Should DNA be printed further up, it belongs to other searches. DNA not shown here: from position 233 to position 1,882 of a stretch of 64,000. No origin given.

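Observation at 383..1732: Unusual triple-domain fusion Sco + cytochrome c + PCuAC in one periplasmic polypeptide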

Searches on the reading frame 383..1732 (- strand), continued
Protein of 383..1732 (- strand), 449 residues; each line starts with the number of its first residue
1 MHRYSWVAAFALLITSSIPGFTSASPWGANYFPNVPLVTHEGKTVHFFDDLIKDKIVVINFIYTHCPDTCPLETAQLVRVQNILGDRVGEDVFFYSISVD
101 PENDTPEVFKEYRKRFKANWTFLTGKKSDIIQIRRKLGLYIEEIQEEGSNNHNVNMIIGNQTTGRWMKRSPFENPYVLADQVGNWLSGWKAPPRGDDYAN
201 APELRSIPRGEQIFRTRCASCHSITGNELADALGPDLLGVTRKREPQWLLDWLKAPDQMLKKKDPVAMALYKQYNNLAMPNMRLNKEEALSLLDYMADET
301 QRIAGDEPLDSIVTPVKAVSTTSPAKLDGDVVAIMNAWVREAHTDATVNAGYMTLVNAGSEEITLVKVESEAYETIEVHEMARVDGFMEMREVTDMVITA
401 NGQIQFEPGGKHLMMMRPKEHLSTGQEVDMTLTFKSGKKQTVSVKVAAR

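Call 34: search_protein_families(library=pfam, proteins=[P0194, P0224, P0239, P0246, P0243, P0253, P0264, P0272, P0255, P0308], max_evalue=0.001)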
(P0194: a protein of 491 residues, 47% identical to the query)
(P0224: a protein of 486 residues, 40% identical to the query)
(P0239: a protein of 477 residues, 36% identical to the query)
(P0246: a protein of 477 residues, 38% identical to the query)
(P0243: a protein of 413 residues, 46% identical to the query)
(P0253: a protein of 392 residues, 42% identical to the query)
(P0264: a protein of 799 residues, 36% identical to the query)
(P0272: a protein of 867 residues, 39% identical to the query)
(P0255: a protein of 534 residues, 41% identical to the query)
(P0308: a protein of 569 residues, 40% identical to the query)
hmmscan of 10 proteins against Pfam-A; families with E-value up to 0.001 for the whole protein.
P0194 (491 aa): 6 families
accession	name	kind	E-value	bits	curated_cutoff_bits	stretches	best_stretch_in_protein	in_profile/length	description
PF02630.20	SCO1-SenC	-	6.1e-73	243.5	22.8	2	323-454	2-134/134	SCO1/SenC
PF00578.27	AhpC-TSA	-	2.1e-09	37.8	26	1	325-400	8-81/124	AhpC/TSA family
PF00034.26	Cytochrom_C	-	4.5e-07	31.5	21.3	1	203-293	4-86/90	Cytochrome c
PF08534.16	Redoxin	-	5.6e-06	26.7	26.6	0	18-75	4-61/148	Redoxin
PF13442.11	Cytochrome_CBB3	-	0.00012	22.7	27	1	200-293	3-68/68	Cytochrome C oxidase, cbb3-type, subunit III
PF02433.20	FixO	-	0.00087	19.3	29.6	0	226-260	98-132/219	Cytochrome C oxidase, mono-heme subunit/FixO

P0224 (486 aa): 4 families
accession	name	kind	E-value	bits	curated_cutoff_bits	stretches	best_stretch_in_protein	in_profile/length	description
PF02630.20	SCO1-SenC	-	9.4e-58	194.4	22.8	2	302-434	3-132/134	SCO1/SenC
PF00034.26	Cytochrom_C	-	1.1e-08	36.7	21.3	1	181-263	6-87/90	Cytochrome c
PF00578.27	AhpC-TSA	-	3e-08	34.1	26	1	299-369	4-70/124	AhpC/TSA family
PF13442.11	Cytochrome_CBB3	-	0.00022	21.9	27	1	179-229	6-52/68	Cytochrome C oxidase, cbb3-type, subunit III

P0239 (477 aa): 4 families
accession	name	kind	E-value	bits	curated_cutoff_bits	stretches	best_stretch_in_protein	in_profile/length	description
PF02630.20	SCO1-SenC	-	9.2e-66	220.3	22.8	2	314-448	2-133/134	SCO1/SenC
PF00034.26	Cytochrom_C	-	1.3e-08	36.4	21.3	1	218-303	3-87/90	Cytochrome c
PF00578.27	AhpC-TSA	-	4.3e-07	30.3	26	1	315-436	7-117/124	AhpC/TSA family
PF13442.11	Cytochrome_CBB3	-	0.00012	22.8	27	1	217-257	4-39/68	Cytochrome C oxidase, cbb3-type, subunit III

P0246 (477 aa): 6 families
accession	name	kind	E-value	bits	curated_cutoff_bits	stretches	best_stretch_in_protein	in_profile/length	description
PF02630.20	SCO1-SenC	-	2.5e-73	244.8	22.8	2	318-450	1-133/134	SCO1/SenC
PF00578.27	AhpC-TSA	-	3.2e-11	43.7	26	1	320-451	7-121/124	AhpC/TSA family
PF00034.26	Cytochrom_C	-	8.3e-08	33.9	21.3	1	212-299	3-89/90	Cytochrome c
PF08534.16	Redoxin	-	1.4e-06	28.7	26.6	1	320-460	8-137/148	Redoxin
PF13905.12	Thioredoxin_8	-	2e-05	25.3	27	0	338-397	1-55/94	Thioredoxin-like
PF13442.11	Cytochrome_CBB3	-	0.00041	21.1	27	0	211-256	4-44/68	Cytochrome C oxidase, cbb3-type, subunit III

P0243 (413 aa): 4 families
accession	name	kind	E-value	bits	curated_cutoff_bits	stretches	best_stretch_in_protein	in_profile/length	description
PF02630.20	SCO1-SenC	-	1.8e-38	131.9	22.8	2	58-164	9-112/134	SCO1/SenC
PF00578.27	AhpC-TSA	-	2.9e-09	37.4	26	0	47-131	4-79/124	AhpC/TSA family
PF08534.16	Redoxin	-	1e-06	29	26.6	0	47-152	5-102/148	Redoxin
PF13905.12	Thioredoxin_8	-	6.1e-06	26.9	27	0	70-154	1-76/94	Thioredoxin-like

P0253 (392 aa): 3 families
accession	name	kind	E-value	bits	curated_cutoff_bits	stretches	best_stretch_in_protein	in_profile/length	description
PF02630.20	SCO1-SenC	-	1.1e-37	129.4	22.8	2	245-355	8-115/134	SCO1/SenC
PF00578.27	AhpC-TSA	-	5.3e-07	30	26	0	48-131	5-79/124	AhpC/TSA family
PF08534.16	Redoxin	-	0.00013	22.2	26.6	0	49-133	7-85/148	Redoxin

P0264 (799 aa): 6 families
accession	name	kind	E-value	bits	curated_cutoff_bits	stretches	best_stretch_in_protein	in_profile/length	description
PF02630.20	SCO1-SenC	-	3.2e-40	137.6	22.8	2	210-312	7-106/134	SCO1/SenC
PF13458.12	Peripla_BP_6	-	3e-20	73.6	31.7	1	484-642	3-158/343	Periplasmic binding protein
PF00578.27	AhpC-TSA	-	2.9e-11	43.8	26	1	38-123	4-84/124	AhpC/TSA family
PF08534.16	Redoxin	-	3.5e-07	30.6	26.6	0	38-147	5-103/148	Redoxin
PF00034.26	Cytochrom_C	-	1e-06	30.4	21.3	1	366-470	4-89/90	Cytochrome c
PF13442.11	Cytochrome_CBB3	-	8.6e-05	23.2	27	1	380-467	10-68/68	Cytochrome C oxidase, cbb3-type, subunit III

P0272 (867 aa): 6 families
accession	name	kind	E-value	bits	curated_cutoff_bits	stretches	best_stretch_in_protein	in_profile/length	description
PF02630.20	SCO1-SenC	-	1.1e-37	129.4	22.8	2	718-821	7-105/134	SCO1/SenC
PF13462.12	Thioredoxin_4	-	1.8e-20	74.2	23.2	1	334-491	5-164/165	Thioredoxin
PF13905.12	Thioredoxin_8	-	2e-06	28.5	27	0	741-823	7-81/94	Thioredoxin-like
PF00578.27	AhpC-TSA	-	1.7e-05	25.2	26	0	712-793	5-81/124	AhpC/TSA family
PF13098.12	Thioredoxin_2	-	2.5e-05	25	27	0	345-474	8-83/104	Thioredoxin-like domain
PF08534.16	Redoxin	-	0.00076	19.7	26.6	0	712-768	6-62/148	Redoxin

P0255 (534 aa): 7 families
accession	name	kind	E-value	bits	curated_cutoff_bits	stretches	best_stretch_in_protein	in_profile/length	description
PF00034.26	Cytochrom_C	-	2.2e-38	131.9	21.3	3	43-130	1-87/90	Cytochrome c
PF13442.11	Cytochrome_CBB3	-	5.4e-27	94.4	27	3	43-129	3-68/68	Cytochrome C oxidase, cbb3-type, subunit III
PF14495.11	Cytochrom_C550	-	9.1e-09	35.6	27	0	148-171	22-45/136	Cytochrome c-550 domain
PF02167.20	Cytochrom_C1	-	3.2e-08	34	22.8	0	152-170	15-33/219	Cytochrome C1 family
PF14522.11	Cytochrome_C7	-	6.4e-05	23.1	24.8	0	153-168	39-49/67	Cytochrome c7 and related cytochrome c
PF23392.1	DUF7101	-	7.1e-05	23.2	27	0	294-313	29-48/96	Domain of unknown function (DUF7101)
PF22113.1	Mtrc-MtrF_II-IV_dom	-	0.00011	22.2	30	0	281-308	139-166/176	Outer membrane cytochrome MtrC/MtrF-like, domains II/IV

P0308 (569 aa): 8 families
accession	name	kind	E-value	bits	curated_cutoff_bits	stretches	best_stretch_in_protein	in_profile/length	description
PF00034.26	Cytochrom_C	-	3.2e-42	144.2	21.3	3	58-143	2-87/90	Cytochrome c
PF13442.11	Cytochrome_CBB3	-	5e-25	88.1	27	3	319-364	2-42/68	Cytochrome C oxidase, cbb3-type, subunit III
PF14495.11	Cytochrom_C550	-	3.6e-11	43.4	27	0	45-76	14-45/136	Cytochrome c-550 domain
PF02433.20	FixO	-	2e-07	31.2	29.6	0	339-371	98-130/219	Cytochrome C oxidase, mono-heme subunit/FixO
PF14376.11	Haem_bd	-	1.7e-05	25.2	27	0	53-73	27-47/133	Haem-binding domain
PF14522.11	Cytochrome_C7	-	0.00013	22.1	24.8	0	328-335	59-66/67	Cytochrome c7 and related cytochrome c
PF09699.15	Paired_CXXCH_1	-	0.00025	21.1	20.6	0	200-208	6-14/41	Doubled CXXCH motif (Paired_CXXCH_1)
PF09086.16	DUF1924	-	0.00066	20.4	22.5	0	428-456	5-34/96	Domain of unknown function (DUF1924)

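Call 45: predict_structure(alignment_id=A1)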
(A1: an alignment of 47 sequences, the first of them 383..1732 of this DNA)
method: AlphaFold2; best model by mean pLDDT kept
length: 449 residues; sequences in the alignment: 47
mean_pLDDT: 74.7   pTM: 0.52
mean pLDDT of the five models: 74.7, 72.7, 68.9, 68.5, 65.9
residues with pLDDT >= 90: 84; 70-90: 232; 50-70: 72; < 50: 61
segments of 3 or more residues with pLDDT < 50: 18-24, 141-154, 189-207, 310-328
pLDDT, mean of each block of 10 residues (from residue 1): 69 60 55 90 95 89 78 85 83 90 92 92 92 71 36 64 69 68 61 38 47 67 75 77 85 83 85 72 75 86 68 31 39 83 83 85 92 92 58 86 75 89 86 91 79
secondary structure, 60 per line:
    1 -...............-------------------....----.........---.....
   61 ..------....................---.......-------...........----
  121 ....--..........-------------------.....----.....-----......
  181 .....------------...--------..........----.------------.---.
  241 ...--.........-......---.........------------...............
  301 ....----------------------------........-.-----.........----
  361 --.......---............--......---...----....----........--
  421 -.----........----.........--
elements in order: H2-16 E36-39 E44-46 H47-52 E56-62 H69-87 E92-98 H106-116 E121-124 H127-136 E156-160 E165-169 H175-185 H209-218 H240-243 H246-254 H256-261 H265-273 H286-304 E333-340 E348-356 E363-369 E373-384 E387-392 E396-398 E403-406 E411-418 E427-434 E439-447

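Call 48: fold_search(model_id=the predicted structure, library=pdb)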
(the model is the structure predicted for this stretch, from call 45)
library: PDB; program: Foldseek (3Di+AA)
matches with E <= 10: 1559; with E <= 0.001: 84
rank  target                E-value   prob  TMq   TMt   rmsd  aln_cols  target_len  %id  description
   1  3zja                  1.0e-11  1.00  0.24  0.88   2.5       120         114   32  The crystal structure of a Cu(I) metallochaperone from Streptomyces lividans (released 2014-01-29)
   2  2k6w_MODEL_1_A        3.1e-11  1.00  0.23  0.81   3.6       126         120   33  Solution structures of apo PCuA (trans conformation of the peptide bond involving the nitrogen of P14) (released 2008-09-09)
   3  3zk0                  5.5e-11  1.00  0.24  0.85   2.7       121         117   32  The crystal structure of a Cu(I) metallochaperone from Streptomyces lividans in its apo form (released 2014-01-29)
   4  9yah                  9.7e-11  1.00  0.25  0.87   1.9       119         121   28  Crystal structure of metallochaperone AccA from Neisseria gonorrhoeae (released 2026-03-25)
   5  6p1g_A                1.2e-09  1.00  0.24  0.77   2.7       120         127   20  Copper-bound PCuAC domain from PmoF2 (released 2019-09-25)
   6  6p16_A                1.7e-09  1.00  0.24  0.82   3.5       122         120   20  Cu-bound PCuAC domain from PmoF1 (released 2019-09-25)
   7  6p1g_B                2.9e-09  1.00  0.24  0.85   2.0       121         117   21  Copper-bound PCuAC domain from PmoF2 (released 2019-09-25)
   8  6p1e_B                3.1e-09  1.00  0.23  0.80   3.6       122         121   20  Cu-bound PmoF1 PCuAC domain (dimer) (released 2019-09-25)
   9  6p1f                  3.5e-09  1.00  0.24  0.78   2.6       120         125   20  apo PmoF2 PCuAC domain (released 2019-09-25)
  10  3me7_A                1.0e-08  1.00  0.28  0.67   4.3       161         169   22  Crystal structure of putative electron transport protein aq_2194 from Aquifex aeolicus VF5 (released 2010-04-14)
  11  6n5u_A                2.2e-08  1.00  0.28  0.71   5.1       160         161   28  Crystal structure of Arabidopsis thaliana ScoI with copper bound (released 2019-07-24)
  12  6n5u_B                2.5e-08  1.00  0.28  0.73   3.7       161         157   27  Crystal structure of Arabidopsis thaliana ScoI with copper bound (released 2019-07-24)
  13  1wp0_B                3.5e-08  1.00  0.28  0.72   5.1       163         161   24  Human SCO1 (released 2005-01-18)
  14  4txo_D                3.5e-08  1.00  0.27  0.71   4.2       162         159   25  Crystal structure of the mixed disulfide complex of thioredoxin-like TlpAs(C110S) and copper chaperone ScoIs(C74S) (released 2014-10-01)
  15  4hde                  4.4e-08  1.00  0.29  0.72   5.4       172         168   25  The crystal structure of a SCO1/SenC family lipoprotein from Bacillus anthracis str. Ames (released 2012-10-24)
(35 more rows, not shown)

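Call 54: search_protein_families(library=pfam, proteins=[L053:4448-7843:+, L053:8895-11294:+, L053:11285-12160:+, L053:12191-13327:+, L022:7977-9362:+, L028:7905-9269:+, L018:7947-9356:+], max_evalue=0.001)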
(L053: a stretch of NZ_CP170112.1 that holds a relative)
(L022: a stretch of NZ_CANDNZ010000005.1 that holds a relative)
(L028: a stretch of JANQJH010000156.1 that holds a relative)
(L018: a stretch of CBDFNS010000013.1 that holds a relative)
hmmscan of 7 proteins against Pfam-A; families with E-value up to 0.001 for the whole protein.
L053:4448-7843:+ (1131 aa): 5 families
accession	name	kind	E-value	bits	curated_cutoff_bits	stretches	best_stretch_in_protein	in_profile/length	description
PF17963.7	Big_9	-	2.9e-16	60.6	23.6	1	935-1027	1-87/89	Bacterial Ig domain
PF17803.7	Cadherin_4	-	1.2e-11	45.4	25.1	1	933-990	9-68/71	Bacterial cadherin-like domain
PF07731.20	Cu-oxidase_2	-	1.1e-10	41.9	20.4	1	800-891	40-132/137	Multicopper oxidase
PF17892.7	Cadherin_5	-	1.4e-09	38.1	26.5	1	935-1028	2-97/98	Cadherin-like domain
PF07732.21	Cu-oxidase_3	-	0.00012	22.6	21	0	296-378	11-88/119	Multicopper oxidase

L053:8895-11294:+ (799 aa): 3 families
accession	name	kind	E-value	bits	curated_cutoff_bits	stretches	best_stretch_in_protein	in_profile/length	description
PF00563.25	EAL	-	8e-68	228.8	31.3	1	546-778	4-236/236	EAL domain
PF00990.26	GGDEF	-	1.8e-44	151.8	23.8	1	367-523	1-160/161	Diguanylate cyclase, GGDEF domain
PF02743.24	dCache_1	-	4.7e-05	23.5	45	1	86-292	33-239/240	Cache domain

L053:11285-12160:+ (291 aa): 2 families
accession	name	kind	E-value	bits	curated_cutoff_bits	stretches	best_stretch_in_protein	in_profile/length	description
PF12974.12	Phosphonate-bd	-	3.8e-55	187.3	27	1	32-277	2-242/242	ABC transporter, phosphonate, periplasmic substrate-binding protein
PF13531.11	SBP_bac_11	-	0.0001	22.6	25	1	129-265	88-216/227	Bacterial extracellular solute-binding protein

L053:12191-13327:+ (378 aa): 1 family
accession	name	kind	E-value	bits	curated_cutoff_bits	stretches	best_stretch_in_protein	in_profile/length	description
PF00589.27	Phage_integrase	-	7.9e-12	45.7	27.1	1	197-359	21-169/172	Phage integrase family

L022:7977-9362:+ (461 aa): 3 families
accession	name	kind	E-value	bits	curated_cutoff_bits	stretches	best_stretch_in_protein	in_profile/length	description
PF04314.18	PCuAC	-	3.3e-31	107.8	29.4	1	347-453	2-108/109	Copper chaperone PCu(A)C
PF02630.20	SCO1-SenC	-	2.6e-22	79.7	22.8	1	43-154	6-114/134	SCO1/SenC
PF00034.26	Cytochrom_C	-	0.00067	21.4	21.3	0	213-319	2-88/90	Cytochrome c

L028:7905-9269:+ (454 aa): 3 families
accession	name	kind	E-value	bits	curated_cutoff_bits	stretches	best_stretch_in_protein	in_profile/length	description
PF02630.20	SCO1-SenC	-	7e-24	84.7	22.8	1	47-156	6-112/134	SCO1/SenC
PF04314.18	PCuAC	-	3.5e-19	69.1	29.4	1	340-444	2-106/109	Copper chaperone PCu(A)C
PF00034.26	Cytochrom_C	-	4.1e-06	28.5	21.3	1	217-305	2-86/90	Cytochrome c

L018:7947-9356:+ (469 aa): 4 families
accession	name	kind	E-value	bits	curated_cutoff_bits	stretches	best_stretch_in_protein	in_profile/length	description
PF04314.18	PCuAC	-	7.3e-33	113.2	29.4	1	354-462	1-109/109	Copper chaperone PCu(A)C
PF02630.20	SCO1-SenC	-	9.2e-22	77.9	22.8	1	48-162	6-115/134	SCO1/SenC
PF00034.26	Cytochrom_C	-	1.1e-06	30.2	21.3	1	221-314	2-88/90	Cytochrome c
PF13442.11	Cytochrome_CBB3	-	0.00041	21.1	27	0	219-311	2-67/68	Cytochrome C oxidase, cbb3-type, subunit III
